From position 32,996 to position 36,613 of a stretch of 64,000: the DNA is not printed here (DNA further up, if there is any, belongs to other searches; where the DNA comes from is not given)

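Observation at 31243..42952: Two diverged copies of the relaxase 3' terminus bracket the 11.6-kb cargo block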

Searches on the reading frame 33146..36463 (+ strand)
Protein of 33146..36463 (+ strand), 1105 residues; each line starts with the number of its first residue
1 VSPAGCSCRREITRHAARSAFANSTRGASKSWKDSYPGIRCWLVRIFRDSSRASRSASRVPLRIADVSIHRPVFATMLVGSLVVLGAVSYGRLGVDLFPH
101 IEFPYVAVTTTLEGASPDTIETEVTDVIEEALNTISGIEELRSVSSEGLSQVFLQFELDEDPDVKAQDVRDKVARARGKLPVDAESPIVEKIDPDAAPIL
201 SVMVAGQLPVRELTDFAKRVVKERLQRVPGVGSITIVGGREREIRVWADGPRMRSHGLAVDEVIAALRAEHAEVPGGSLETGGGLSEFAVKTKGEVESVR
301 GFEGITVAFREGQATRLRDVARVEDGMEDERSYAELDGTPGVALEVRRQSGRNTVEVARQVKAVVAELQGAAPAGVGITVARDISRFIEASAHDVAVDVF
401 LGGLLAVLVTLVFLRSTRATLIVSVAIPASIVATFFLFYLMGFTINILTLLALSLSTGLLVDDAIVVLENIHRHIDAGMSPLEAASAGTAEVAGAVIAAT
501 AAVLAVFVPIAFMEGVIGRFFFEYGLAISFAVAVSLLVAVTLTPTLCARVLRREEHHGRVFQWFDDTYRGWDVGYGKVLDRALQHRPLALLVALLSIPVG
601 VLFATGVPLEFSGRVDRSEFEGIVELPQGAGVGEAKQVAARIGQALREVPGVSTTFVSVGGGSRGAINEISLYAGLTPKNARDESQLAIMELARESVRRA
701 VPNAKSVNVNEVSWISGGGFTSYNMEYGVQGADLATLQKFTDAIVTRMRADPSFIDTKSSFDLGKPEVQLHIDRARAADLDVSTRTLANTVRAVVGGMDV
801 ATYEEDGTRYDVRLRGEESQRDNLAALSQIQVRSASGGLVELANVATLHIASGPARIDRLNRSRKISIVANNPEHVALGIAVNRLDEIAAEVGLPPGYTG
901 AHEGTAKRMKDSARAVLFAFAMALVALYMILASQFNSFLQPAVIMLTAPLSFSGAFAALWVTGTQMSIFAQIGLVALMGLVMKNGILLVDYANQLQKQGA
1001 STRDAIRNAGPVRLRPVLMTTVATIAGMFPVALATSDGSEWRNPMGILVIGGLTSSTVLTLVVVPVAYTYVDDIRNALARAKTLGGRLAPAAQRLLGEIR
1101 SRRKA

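Call 9: search_protein_families(library=pfam, proteins=[window:33146-36463:+], max_evalue=0.01)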
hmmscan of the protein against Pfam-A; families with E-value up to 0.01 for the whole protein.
window:33146-36463:+ (1105 aa): 2 families
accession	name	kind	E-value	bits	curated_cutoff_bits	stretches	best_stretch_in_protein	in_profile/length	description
PF00873.25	ACR_tran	-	2.5e-278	926.4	28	1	65-1071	2-1020/1021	AcrB/AcrD/AcrF family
PF03176.21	MMPL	-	1.6e-10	40.9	20.5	1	353-563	102-319/333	MMPL family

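Call 57: find_homologous_proteins(query=window:33146-36460:+, max_evalue=1e-100)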
Query window:33146-36460:+ (1105 aa): 7806 proteins with E <= 1e-100 among 8000 candidates; the best 120 are listed.
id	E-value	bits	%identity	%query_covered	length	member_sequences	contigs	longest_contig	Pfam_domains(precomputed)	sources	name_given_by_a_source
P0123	0.0e+0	2208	99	94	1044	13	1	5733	PF03176.22,PF00873.26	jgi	jgi:HAE1 family hydrophobic/amphiphilic exporter-1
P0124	0.0e+0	1576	71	93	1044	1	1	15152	PF00873.26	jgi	jgi:HAE1 family hydrophobic/amphiphilic exporter-1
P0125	0.0e+0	1571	71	93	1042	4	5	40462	PF00873.26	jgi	jgi:HAE1 family hydrophobic/amphiphilic exporter-1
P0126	0.0e+0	1545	70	92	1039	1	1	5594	PF03176.22,PF00873.26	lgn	-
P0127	0.0e+0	1511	69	92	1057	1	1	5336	PF03176.22,PF00873.26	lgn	-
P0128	0.0e+0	1509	68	93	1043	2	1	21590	PF00873.26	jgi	jgi:HAE1 family hydrophobic/amphiphilic exporter-1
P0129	0.0e+0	1489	67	94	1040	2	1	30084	PF03176.22,PF00873.26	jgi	jgi:HAE1 family hydrophobic/amphiphilic exporter-1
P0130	0.0e+0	1487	67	93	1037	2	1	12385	PF03176.22,PF00873.26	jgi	jgi:HAE1 family hydrophobic/amphiphilic exporter-1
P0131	0.0e+0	1485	68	90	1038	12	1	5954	PF03176.22,PF00873.26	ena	-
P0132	0.0e+0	1481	67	94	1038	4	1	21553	PF03176.22,PF00873.26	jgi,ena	-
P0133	0.0e+0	1478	68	92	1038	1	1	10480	PF03176.22,PF00873.26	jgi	jgi:HAE1 family hydrophobic/amphiphilic exporter-1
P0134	0.0e+0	1477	68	90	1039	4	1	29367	PF00873.26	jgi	jgi:hydrophobic/amphiphilic exporter-1 (mainly G- bacteria), HAE1 family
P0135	0.0e+0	1476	67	92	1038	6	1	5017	PF03176.22,PF00873.26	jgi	jgi:HAE1 family hydrophobic/amphiphilic exporter-1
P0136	0.0e+0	1476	67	93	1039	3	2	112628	PF03176.22,PF00873.26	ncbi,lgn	-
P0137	0.0e+0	1475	68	90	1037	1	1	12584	PF03176.22,PF00873.26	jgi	jgi:HAE1 family hydrophobic/amphiphilic exporter-1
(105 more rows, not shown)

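Call 58: find_encoding_contigs(protein=P0123, flank=10000, max_places=3)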
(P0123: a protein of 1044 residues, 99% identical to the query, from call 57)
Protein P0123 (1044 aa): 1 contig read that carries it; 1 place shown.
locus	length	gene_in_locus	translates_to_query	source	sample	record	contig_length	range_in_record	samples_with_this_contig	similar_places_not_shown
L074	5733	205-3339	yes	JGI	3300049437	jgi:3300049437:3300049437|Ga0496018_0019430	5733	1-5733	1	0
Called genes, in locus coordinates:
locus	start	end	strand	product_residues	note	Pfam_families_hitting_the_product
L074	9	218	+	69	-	PF25975:CzcB_C (weak), PF25989:YknX_C (weak)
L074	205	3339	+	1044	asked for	PF00873:ACR_tran, PF03176:MMPL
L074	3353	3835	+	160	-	PF14539:DUF4442 (faint), PF13622:4HBT_3, PF03061:4HBT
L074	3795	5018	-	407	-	PF00067:p450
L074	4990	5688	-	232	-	PF00067:p450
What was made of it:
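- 31580..36959 (+): Cargo module 1: TetR (31580-32248), membrane-fusion protein (32245-33342), RND pump (33329-36463), 4HBT thioesterase (36477-36959). RND start and thioesterase start taken from P0123/L074, 99% aa identical (calls 57, 58).
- L074 covers only the interior (call 58).
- Tried and rejected: RND pump homologue search (calls 57, 58).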
